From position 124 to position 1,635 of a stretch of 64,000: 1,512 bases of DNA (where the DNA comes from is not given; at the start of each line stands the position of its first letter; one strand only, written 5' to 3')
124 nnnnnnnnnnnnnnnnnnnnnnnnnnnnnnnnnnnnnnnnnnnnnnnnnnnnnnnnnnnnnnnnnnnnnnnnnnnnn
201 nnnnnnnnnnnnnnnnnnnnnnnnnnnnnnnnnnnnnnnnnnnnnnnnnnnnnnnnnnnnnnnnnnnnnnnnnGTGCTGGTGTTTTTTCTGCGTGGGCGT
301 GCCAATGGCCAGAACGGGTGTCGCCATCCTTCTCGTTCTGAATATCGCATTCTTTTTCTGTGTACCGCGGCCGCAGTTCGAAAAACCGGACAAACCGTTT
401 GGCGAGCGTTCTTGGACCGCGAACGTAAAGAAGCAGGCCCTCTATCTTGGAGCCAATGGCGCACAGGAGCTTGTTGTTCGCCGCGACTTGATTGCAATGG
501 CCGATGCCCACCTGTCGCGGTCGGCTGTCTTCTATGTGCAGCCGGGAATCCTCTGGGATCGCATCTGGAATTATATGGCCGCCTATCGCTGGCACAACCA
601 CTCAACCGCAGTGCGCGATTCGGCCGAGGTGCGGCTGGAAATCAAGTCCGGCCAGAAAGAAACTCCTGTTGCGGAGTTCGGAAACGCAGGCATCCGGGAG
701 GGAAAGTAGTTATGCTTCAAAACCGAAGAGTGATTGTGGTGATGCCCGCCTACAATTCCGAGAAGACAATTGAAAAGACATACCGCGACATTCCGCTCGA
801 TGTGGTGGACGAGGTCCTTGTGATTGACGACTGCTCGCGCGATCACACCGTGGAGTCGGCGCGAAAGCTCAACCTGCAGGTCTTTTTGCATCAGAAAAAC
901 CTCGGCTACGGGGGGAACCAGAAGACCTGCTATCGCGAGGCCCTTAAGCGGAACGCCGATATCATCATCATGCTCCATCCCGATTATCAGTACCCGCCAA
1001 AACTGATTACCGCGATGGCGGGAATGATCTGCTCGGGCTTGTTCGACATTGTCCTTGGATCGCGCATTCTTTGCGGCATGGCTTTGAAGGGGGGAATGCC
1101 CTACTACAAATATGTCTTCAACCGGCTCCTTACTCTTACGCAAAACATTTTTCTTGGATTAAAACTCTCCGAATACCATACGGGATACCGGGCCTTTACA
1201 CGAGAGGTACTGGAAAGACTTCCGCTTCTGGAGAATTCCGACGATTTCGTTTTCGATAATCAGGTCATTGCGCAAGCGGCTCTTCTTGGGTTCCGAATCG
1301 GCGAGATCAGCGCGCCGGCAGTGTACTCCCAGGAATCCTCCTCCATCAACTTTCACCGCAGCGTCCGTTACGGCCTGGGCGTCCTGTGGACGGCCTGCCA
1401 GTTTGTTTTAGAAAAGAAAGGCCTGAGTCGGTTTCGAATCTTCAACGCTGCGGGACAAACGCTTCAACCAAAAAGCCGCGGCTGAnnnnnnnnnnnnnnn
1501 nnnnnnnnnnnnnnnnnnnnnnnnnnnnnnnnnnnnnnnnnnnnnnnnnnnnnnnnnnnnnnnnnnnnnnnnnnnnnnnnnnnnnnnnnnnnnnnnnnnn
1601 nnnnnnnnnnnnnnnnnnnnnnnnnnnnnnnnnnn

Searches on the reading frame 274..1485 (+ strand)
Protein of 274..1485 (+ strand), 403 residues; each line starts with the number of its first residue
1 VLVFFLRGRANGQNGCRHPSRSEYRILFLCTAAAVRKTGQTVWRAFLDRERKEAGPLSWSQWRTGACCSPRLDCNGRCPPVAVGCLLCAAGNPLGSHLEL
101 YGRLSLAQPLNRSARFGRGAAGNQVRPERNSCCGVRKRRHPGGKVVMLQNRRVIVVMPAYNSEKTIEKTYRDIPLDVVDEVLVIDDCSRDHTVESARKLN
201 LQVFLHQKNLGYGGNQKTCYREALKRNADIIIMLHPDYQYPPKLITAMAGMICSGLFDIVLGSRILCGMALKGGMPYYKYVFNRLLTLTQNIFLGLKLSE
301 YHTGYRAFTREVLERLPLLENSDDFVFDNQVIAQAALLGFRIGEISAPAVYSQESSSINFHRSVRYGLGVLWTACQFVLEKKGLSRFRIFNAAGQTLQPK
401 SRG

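Call 32: search_protein_families(library=pfam, proteins=[window:274-1485:+], max_evalue=0.00001)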
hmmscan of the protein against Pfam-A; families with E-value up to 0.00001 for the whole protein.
window:274-1485:+ (403 aa): 1 family
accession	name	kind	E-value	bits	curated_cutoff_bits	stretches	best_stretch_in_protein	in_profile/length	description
PF00535.33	Glycos_transf_2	-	3.7e-22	79.5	23.3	1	155-315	2-166/168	Glycosyl transferase family 2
